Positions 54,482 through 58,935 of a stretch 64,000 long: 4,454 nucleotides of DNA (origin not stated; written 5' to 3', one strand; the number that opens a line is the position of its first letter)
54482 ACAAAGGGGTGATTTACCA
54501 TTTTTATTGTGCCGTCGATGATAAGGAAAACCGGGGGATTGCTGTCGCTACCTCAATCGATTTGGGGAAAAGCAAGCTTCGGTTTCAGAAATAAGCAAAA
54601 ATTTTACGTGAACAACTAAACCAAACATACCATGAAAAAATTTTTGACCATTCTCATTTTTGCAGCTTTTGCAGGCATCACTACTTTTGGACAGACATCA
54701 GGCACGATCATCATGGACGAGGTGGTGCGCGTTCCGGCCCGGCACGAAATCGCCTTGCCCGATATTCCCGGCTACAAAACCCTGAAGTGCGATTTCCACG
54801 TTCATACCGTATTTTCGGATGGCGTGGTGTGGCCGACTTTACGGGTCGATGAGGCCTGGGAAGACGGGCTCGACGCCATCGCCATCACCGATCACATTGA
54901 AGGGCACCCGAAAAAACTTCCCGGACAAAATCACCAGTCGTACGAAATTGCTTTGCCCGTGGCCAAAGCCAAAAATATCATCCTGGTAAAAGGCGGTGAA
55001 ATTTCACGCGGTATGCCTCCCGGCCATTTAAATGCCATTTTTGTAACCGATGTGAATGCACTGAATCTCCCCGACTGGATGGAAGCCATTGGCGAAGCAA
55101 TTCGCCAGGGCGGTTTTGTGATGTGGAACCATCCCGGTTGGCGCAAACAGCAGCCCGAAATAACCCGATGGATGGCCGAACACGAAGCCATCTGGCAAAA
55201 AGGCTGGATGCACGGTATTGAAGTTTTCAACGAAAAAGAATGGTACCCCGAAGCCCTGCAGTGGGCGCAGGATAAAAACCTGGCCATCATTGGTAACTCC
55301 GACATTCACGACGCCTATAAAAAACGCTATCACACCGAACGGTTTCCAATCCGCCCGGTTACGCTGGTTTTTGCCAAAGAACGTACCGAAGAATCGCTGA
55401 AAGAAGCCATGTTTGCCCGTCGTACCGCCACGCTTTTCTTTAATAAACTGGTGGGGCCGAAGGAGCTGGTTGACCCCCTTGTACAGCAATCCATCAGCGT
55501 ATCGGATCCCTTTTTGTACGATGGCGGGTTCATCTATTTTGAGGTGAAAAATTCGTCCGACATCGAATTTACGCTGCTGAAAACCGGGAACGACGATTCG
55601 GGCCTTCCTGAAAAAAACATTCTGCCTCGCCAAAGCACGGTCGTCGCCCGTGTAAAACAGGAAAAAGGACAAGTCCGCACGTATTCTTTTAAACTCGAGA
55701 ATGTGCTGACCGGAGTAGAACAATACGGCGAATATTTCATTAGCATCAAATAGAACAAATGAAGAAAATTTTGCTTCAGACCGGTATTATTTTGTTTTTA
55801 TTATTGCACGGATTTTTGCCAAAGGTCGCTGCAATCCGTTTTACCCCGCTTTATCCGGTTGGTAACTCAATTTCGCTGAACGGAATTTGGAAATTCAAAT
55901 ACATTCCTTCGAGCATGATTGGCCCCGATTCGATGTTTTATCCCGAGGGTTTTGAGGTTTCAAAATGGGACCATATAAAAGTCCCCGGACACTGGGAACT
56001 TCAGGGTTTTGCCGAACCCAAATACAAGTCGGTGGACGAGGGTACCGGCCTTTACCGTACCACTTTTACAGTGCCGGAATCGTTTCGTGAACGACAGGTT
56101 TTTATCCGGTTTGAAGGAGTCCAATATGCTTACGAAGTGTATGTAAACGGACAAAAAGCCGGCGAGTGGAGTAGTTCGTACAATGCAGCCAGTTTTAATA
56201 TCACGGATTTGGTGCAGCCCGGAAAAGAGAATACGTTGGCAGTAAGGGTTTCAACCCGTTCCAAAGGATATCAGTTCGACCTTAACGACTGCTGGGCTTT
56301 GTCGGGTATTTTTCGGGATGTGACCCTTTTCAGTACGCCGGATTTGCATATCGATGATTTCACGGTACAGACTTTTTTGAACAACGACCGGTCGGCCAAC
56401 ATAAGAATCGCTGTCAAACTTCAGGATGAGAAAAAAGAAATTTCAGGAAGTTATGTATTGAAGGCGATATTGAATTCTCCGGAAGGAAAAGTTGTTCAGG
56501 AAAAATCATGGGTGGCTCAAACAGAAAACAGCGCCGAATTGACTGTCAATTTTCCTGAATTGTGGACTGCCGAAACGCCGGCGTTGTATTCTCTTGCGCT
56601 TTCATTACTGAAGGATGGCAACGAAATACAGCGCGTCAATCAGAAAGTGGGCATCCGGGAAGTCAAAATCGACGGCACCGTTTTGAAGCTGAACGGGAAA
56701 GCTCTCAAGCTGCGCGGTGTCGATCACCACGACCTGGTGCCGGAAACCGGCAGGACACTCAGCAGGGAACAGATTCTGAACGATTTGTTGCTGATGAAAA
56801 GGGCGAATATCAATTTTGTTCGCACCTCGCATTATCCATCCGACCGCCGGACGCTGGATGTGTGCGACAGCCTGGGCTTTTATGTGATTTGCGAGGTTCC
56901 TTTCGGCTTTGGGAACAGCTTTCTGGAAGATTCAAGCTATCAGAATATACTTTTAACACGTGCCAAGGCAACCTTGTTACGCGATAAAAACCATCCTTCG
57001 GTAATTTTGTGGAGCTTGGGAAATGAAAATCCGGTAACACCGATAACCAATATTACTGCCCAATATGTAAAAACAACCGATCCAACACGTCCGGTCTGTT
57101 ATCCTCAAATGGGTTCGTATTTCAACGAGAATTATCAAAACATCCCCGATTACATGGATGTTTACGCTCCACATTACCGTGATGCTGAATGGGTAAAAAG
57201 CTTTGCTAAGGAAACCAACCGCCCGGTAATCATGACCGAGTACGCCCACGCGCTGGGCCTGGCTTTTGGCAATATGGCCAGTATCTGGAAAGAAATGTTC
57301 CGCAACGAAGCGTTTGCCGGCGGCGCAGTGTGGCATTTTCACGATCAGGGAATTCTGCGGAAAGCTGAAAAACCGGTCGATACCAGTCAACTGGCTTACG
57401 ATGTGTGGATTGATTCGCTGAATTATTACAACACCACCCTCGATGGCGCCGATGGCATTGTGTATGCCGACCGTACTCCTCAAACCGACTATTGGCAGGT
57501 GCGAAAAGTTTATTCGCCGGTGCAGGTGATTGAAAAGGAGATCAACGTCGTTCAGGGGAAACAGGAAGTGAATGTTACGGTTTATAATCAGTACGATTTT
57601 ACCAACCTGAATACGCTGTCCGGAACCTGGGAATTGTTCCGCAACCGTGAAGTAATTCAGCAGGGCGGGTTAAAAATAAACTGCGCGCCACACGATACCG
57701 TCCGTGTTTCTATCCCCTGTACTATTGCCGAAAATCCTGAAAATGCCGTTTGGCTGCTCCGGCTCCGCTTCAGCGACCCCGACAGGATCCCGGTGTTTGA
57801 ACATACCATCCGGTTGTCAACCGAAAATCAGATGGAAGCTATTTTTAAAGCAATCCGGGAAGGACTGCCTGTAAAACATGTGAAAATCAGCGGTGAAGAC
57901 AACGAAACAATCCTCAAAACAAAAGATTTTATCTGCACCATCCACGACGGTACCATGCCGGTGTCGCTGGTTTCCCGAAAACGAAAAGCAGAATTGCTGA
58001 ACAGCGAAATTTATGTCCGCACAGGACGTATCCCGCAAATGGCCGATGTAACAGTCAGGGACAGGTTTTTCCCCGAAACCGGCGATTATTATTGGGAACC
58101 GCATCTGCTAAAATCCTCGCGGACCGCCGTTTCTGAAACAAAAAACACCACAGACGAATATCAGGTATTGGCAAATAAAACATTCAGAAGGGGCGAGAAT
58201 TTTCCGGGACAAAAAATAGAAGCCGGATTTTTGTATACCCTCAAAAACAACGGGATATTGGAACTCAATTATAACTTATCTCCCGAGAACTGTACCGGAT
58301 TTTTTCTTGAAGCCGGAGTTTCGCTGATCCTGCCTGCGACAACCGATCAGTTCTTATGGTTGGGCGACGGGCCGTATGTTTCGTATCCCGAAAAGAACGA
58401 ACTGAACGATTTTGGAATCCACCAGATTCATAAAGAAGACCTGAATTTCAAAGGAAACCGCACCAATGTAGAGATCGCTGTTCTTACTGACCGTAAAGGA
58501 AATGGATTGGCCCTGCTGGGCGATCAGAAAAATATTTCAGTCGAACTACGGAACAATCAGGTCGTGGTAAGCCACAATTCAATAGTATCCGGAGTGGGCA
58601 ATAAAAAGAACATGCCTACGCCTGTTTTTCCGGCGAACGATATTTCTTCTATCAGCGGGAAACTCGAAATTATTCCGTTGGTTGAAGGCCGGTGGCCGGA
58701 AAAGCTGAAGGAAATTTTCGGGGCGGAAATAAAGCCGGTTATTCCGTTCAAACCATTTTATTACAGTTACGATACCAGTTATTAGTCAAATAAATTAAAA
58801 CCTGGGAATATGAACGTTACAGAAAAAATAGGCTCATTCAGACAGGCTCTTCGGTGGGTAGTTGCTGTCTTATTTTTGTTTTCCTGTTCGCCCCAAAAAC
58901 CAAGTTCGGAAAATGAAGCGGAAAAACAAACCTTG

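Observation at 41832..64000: PUL that combines rhamnosidase and other glycosidases with three different secreted phosphoesterases; possible phosphodiester-containing glycan target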

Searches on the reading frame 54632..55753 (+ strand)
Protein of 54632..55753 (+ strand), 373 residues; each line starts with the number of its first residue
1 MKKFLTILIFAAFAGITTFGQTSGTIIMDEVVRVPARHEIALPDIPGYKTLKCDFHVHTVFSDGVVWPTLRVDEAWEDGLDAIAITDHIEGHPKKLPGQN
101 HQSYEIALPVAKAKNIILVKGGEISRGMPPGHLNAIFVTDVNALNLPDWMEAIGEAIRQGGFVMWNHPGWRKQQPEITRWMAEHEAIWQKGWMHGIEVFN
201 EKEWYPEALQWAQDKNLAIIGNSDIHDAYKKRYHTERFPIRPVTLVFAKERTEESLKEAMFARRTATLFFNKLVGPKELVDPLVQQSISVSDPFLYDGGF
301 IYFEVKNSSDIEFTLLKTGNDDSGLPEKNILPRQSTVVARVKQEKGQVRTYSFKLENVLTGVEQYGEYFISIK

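Call 3: search_protein_families(library=pfam, proteins=[window:54632-55753:+], max_evalue=0.01)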
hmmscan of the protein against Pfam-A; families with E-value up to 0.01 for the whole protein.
window:54632-55753:+ (373 aa): 3 families
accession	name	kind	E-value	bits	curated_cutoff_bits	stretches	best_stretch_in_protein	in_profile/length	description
PF02811.25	PHP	-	2.5e-05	25.1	26.4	1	54-90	1-39/164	PHP domain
PF16392.11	DUF5001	-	0.00023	21.5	23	1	301-361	14-76/86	Ig-like domain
PF22119.1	GST_C_8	-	0.0046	17.7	30.9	1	151-190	11-50/138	Glutathione S-transferase, C-terminal domain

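Call 8: search_protein_families(library=ncbifam, proteins=[window:54632-55753:+], max_evalue=0.01)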
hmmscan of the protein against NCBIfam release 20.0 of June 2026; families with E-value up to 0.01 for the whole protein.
window:54632-55753:+ (373 aa): 6 families
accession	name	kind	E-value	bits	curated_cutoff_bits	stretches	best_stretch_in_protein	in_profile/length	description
NF038032.1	CehA_McbA_metalo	domain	1.4e-18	67.4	80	1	52-265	4-213/315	CehA/McbA family metallohydrolase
NF004981.0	PRK06361.1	equivalog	3.4e-07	29.8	117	1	53-130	2-76/217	histidinol phosphate phosphatase domain-containing protein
NF045780.1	TrlF_fam_ATP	equivalog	5.3e-07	28.7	350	1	52-125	7-82/944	TrlF family AAA-like ATPase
NF041577.1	nside_bi_sphtase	equivalog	1.4e-06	27.7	400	1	51-125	2-66/276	3',5'-nucleoside bisphosphate phosphatase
NF047791.1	RNaseRnm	equivalog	4.7e-05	22.8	375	1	53-89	3-39/275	RNase RNM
NF006251.0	PRK08392.1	equivalog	0.00057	19.4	212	1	53-90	2-39/216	hypothetical protein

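Call 10: search_solved_structures(query=window:54632-55753:+, max_evalue=0.01)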
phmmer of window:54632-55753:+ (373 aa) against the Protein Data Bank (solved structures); distinct sequences matched with E-value up to 0.01: 3.
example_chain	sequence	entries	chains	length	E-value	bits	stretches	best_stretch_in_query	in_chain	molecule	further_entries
3e38_A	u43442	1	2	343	4.4e-88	299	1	36-325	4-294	two-domain protein containing predicted PHP-like metal-dependent phosphoesterase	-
2anu_A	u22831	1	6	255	5e-06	28.9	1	50-229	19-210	hypothetical protein TM0559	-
3e0f_A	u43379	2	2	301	0.0016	20.7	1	53-111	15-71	Putative Metal-dependent Phosphoesterase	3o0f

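Call 24: find_homologous_proteins(query=window:54632-55753:+, max_evalue=1e-20)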
Query window:54632-55753:+ (373 aa): 6907 proteins with E <= 1e-20 among 8000 candidates; the best 120 are listed.
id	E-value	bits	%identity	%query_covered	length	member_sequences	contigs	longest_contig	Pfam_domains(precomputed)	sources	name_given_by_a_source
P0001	1.7e-246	835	95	100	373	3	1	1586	-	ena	-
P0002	1.3e-221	753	85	100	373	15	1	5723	-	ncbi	-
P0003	1.9e-216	736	83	99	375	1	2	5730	-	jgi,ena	jgi:hypothetical protein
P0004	3.0e-216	736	84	100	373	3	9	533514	-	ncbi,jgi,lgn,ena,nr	ncbi:MAG: hypothetical protein A2W90_01005 [Bacteroidetes bacterium GWF2_42_66]|nr:MAG: hypothetical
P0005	1.2e-214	730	82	100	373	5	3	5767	-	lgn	-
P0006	6.5e-214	728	83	99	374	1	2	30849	-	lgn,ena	-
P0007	7.2e-210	715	80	99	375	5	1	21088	PF02811.27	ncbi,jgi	-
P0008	7.8e-210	715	80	99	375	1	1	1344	PF16392.12,PF02811.27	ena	-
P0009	1.2e-209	714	85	95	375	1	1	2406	PF02811.27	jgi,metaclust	metaclust:\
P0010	1.7e-208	710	80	100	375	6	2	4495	-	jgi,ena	-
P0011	3.1e-207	706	81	96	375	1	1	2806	-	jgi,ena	-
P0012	3.9e-207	706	79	100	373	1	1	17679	PF16392.12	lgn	-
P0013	6.7e-205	698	78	100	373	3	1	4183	-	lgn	-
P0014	2.6e-204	696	79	100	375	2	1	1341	-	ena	-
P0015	3.8e-204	696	79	99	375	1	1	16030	-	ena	-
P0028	6.3e-196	669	77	99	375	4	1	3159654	-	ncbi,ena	-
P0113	1.8e-106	374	47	97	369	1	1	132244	PF16392.12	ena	-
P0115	6.5e-106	373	49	96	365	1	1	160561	PF02811.27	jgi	jgi:3',5'-nucleoside bisphosphate phosphatase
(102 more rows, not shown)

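Call 28: find_encoding_contigs(protein=P0028, flank=10000, max_places=2)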
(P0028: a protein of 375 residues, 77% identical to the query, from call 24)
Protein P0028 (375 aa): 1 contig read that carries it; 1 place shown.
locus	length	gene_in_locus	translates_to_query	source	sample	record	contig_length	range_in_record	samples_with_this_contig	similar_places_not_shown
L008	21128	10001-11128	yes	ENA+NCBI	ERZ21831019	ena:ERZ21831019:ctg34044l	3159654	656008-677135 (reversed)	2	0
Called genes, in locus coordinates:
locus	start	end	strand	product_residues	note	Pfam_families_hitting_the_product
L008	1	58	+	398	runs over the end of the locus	PF04773:FecR, PF16344:FecR_C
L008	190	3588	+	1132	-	PF07660:STN (faint), PF13620:CarboxypepD_reg, PF13715:CarbopepD_reg_2, PF07715:Plug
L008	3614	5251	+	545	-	PF12741:SusD-like, PF12771:SusD-like_2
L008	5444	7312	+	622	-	PF00149:Metallophos, PF07691:PA14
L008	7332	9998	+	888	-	PF25788:Ig_Rha78A_N, PF08531:Bac_rhamnosid_N, PF05592:Bac_rhamnosid, PF17389:Bac_rhamnosid6H, PF17390:Bac_rhamnosid_C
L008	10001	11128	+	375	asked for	-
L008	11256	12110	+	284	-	PF01261:AP_endonuc_2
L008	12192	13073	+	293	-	PF01663:Phosphodiest, PF01676:Metalloenzyme, PF00884:Sulfatase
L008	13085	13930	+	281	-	PF03372:Exo_endo_phos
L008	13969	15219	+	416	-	-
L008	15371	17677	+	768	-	PF19543:GH123_N (weak), PF22680:Glyco_hydro_123_N_2, PF13320:GH123_cat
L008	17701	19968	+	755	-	PF17678:Glyco_hydro_92N, PF07971:Glyco_hydro_92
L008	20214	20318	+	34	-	-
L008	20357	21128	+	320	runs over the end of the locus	PF01548:DEDD_Tnp_IS110, PF02371:Transposase_20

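Call 29: find_encoding_contigs(protein=P0115, flank=10000, max_places=2)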
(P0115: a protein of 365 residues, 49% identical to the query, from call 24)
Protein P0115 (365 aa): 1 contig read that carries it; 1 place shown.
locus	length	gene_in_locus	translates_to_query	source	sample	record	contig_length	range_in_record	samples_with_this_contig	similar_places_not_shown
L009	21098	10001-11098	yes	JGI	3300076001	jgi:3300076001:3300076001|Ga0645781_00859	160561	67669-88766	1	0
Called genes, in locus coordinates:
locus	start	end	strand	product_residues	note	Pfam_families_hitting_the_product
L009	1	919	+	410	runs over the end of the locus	PF14100:DUF6807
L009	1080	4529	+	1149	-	PF26300:PEPCK_PPi_lobe_2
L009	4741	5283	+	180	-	-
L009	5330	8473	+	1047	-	PF13620:CarboxypepD_reg, PF13715:CarbopepD_reg_2, PF07715:Plug, PF00593:TonB_dep_Rec_b-barrel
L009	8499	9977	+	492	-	PF12771:SusD-like_2, PF14322:SusD-like_3 (weak), PF12741:SusD-like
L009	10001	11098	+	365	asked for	PF02811:PHP (weak)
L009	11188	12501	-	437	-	PF04851:ResIII, PF00270:DEAD, PF00271:Helicase_C, PF03880:DbpA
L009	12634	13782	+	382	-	PF04851:ResIII (weak), PF00270:DEAD, PF00271:Helicase_C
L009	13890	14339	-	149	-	PF03330:DPBB_1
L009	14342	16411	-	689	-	PF07715:Plug, PF00593:TonB_dep_Rec_b-barrel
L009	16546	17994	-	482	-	PF13442:Cytochrome_CBB3, PF07995:GSDH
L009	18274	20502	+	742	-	PF05170:AsmA, PF05359:DUF748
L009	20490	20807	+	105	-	-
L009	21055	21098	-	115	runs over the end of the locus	PF01245:Ribosomal_L19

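Call 30: find_encoding_contigs(protein=P0113, flank=10000, max_places=2)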
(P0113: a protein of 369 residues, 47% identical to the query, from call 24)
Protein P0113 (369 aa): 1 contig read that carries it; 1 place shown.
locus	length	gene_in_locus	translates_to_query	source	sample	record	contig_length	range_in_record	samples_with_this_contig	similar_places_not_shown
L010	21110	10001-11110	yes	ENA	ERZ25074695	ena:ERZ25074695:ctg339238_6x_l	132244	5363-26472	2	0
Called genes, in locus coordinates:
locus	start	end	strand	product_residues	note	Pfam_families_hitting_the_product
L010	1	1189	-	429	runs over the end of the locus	PF13428:TPR_14 (faint), PF14559:TPR_19 (faint), PF19413:YaiO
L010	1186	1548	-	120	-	PF00072:Response_reg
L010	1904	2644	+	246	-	PF02348:CTP_transf_3, PF12804:NTP_transf_3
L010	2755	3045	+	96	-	PF26604:CBU_0592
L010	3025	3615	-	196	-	PF00440:TetR_N (weak), PF18665:TetR_C_37, PF13977:TetR_C_6 (weak)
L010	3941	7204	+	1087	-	PF13620:CarboxypepD_reg (weak), PF13715:CarbopepD_reg_2, PF07715:Plug, PF00593:TonB_dep_Rec_b-barrel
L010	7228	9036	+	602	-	PF07980:SusD_RagB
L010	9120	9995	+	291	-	PF00149:Metallophos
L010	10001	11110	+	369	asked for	PF16392:DUF5001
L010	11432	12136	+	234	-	PF04402:SIMPL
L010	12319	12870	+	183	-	PF07638:Sigma70_ECF (faint), PF04542:Sigma70_r2, PF08281:Sigma70_r4_2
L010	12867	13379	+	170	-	-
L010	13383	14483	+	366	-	-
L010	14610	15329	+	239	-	PF10988:DUF2807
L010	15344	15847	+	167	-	-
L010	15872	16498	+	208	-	-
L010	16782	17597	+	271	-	PF00892:EamA, PF03151:TPT, PF00892:EamA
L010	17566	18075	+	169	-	PF03692:CxxCxxCC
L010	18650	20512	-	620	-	PF00501:AMP-binding, PF23562:AMP-binding_C_3 (weak)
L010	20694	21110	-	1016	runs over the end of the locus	PF05140:ResB, PF01578:Cytochrom_C_asm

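Call 39: search_protein_families(library=ncbifam, proteins=[L008:11256-12110:+, L008:13085-13930:+, L008:13969-15219:+], max_evalue=0.001)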
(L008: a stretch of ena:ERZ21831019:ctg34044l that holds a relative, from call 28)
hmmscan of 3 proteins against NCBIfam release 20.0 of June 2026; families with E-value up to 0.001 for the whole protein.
L008:11256-12110:+ (284 aa): 5 families
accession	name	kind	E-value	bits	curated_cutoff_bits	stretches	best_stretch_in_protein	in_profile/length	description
TIGR04379.1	myo_inos_iolE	equivalog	3.4e-07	30.1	290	1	174-221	165-214/290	myo-inosose-2 dehydratase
NF041277.1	coba_remo_CbiR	equivalog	1.4e-06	28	105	1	183-259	161-236/249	cobamide remodeling phosphodiesterase CbiR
TIGR03234.1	OH-pyruv-isom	equivalog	1.9e-05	24.1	353.45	1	169-260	159-242/254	hydroxypyruvate isomerase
NF009688.0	PRK13209.1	subfamily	4.9e-05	22.5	317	0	186-258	184-254/286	L-ribulose-5-phosphate 3-epimerase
NF009689.0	PRK13210.1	subfamily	0.00061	19.1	200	0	189-261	183-259/286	L-ribulose-5-phosphate 3-epimerase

L008:13085-13930:+ (281 aa): 3 families
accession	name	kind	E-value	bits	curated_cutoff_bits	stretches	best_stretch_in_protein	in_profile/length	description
TIGR00633.1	xth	equivalog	1.2e-05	24.9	99.05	0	243-279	220-254/255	exodeoxyribonuclease III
NF045851.1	mem_nucl_MnuA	subfamily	5.3e-05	23.3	185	1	30-172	1-158/317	MnuA family membrane nuclease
TIGR00195.1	exoDNase_III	equivalog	0.00014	21.6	182.55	0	243-279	216-254/254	exodeoxyribonuclease III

L008:13969-15219:+ (416 aa): 0 families

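Call 70: search_protein_families(library=pfam, proteins=[L008:13969-15219:+], max_evalue=1)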
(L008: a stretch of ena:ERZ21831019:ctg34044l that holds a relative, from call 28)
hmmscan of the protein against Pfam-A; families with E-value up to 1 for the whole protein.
L008:13969-15219:+ (416 aa): 0 families

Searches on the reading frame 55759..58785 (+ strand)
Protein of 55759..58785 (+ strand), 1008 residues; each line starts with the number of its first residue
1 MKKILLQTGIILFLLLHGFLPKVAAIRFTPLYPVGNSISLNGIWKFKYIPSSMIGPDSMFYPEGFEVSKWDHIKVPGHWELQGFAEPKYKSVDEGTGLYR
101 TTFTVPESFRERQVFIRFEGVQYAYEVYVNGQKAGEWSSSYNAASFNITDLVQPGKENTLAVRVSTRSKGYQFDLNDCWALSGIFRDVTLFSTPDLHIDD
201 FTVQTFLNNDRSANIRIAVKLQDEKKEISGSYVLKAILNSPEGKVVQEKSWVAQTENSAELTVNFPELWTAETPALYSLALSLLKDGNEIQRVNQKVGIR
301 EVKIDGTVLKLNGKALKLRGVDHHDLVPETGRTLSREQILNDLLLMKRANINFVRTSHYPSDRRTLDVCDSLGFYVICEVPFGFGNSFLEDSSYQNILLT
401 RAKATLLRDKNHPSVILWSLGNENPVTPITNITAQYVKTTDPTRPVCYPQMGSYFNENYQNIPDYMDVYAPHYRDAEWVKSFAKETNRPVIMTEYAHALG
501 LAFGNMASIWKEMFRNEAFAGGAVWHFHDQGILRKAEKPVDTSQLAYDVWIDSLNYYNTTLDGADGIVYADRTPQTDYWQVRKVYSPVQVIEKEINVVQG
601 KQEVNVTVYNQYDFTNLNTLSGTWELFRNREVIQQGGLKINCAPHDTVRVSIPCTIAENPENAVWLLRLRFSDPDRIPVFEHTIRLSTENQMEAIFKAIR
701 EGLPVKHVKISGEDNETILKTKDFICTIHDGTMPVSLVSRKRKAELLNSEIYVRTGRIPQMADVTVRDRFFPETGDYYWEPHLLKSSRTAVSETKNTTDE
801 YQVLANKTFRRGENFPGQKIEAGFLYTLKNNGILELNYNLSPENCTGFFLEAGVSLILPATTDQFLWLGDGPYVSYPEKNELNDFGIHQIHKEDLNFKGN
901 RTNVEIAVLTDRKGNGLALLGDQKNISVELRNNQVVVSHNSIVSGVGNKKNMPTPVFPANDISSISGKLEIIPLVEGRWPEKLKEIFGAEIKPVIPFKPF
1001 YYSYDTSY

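Call 3: search_protein_families(library=pfam, proteins=[window:55759-58785:+], max_evalue=0.01)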
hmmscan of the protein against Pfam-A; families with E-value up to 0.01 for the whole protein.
window:55759-58785:+ (1008 aa): 8 families
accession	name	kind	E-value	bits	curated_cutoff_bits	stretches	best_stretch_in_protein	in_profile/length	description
PF02836.23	Glyco_hydro_2_C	-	3.4e-59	200.9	21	1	302-589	1-301/302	Glycosyl hydrolases family 2, TIM barrel domain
PF02837.24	Glyco_hydro_2_N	-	3.6e-27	95.8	28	1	39-194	3-169/169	Glycosyl hydrolases family 2, sugar binding domain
PF00703.27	Glyco_hydro_2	-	4.7e-16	59.9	23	1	197-300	2-109/109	Glycosyl hydrolases family 2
PF16353.11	LacZ_4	-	4.8e-12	46.4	27.3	1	606-670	1-63/87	Beta-galactosidase, domain 4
PF22666.2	Glyco_hydro_2_N2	-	5.1e-11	43.4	27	1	83-166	36-119/167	Glycosyl hydrolase 2 galactose-binding domain-like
PF02929.23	Bgal_small_N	-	2.1e-09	37.9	25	1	798-918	71-187/248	Beta galactosidase small chain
PF13364.12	BetaGal_ABD2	-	4.4e-08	34.3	23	1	85-165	26-107/112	Beta-galactosidase second all-beta domain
PF21467.3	BetaGal_gal-bd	-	0.0011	19.5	27.3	1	98-138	3-42/62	Beta-galactosidase, galactose-binding domain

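Call 8: search_protein_families(library=ncbifam, proteins=[window:55759-58785:+], max_evalue=0.01)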
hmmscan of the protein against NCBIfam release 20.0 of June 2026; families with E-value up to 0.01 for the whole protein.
window:55759-58785:+ (1008 aa): 12 families
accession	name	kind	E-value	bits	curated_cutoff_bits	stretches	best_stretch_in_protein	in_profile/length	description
NF052611.1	beta_gal_Bga2A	equivalog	2.8e-151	505.6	999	1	38-929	38-941/1007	beta-galactosidase, LacZ type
NF007666.0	PRK10340.1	equivalog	1.9e-130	436.5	1284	1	39-927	43-936/1030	beta-galactosidase subunit alpha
NF041100.1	betagal_LacZ_Ttogales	equivalog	4.2e-118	395.6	2000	1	19-911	20-906/1090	beta-galactosidase LacZ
NF007074.0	PRK09525.1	subfamily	5.3e-116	388.6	1221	1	38-895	53-929/1027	beta-galactosidase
NF049891.1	Bet1-4galacdseBT4156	equivalog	1.5e-70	238.2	1700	1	60-638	34-593/946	exo-beta-1,4-galactosidase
NF041462.1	GalA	equivalog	2.4e-62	211.1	900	1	60-498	36-481/763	beta-galactosidase GalA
NF041463.1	GalB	equivalog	2.9e-55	187.5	900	1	48-477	78-536/869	beta-galactosidase GalB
NF050095.1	BetGlucuronLacZ4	equivalog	1.5e-52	178.6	950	1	64-447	28-436/666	beta-glucuronidase LacZ4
NF007538.0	PRK10150.1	equivalog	5.9e-52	176.8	544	1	38-495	13-512/607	beta-glucuronidase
NF049890.1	Bet1-4galacdseBT4151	equivalog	4.3e-28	97.7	1500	1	76-443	90-471/952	exo-beta-1,4-galactosidase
NF049877.1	GlucurArabfur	equivalog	3e-26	91.3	1800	1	61-443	388-790/1400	beta-d-glucuronidase/beta-L-arabinofuranosidase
NF045579.1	rhamnoside_JR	domain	6.9e-06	26.2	50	1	94-165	39-109/123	glycosylhydrolase-like jelly roll fold domain-containing protein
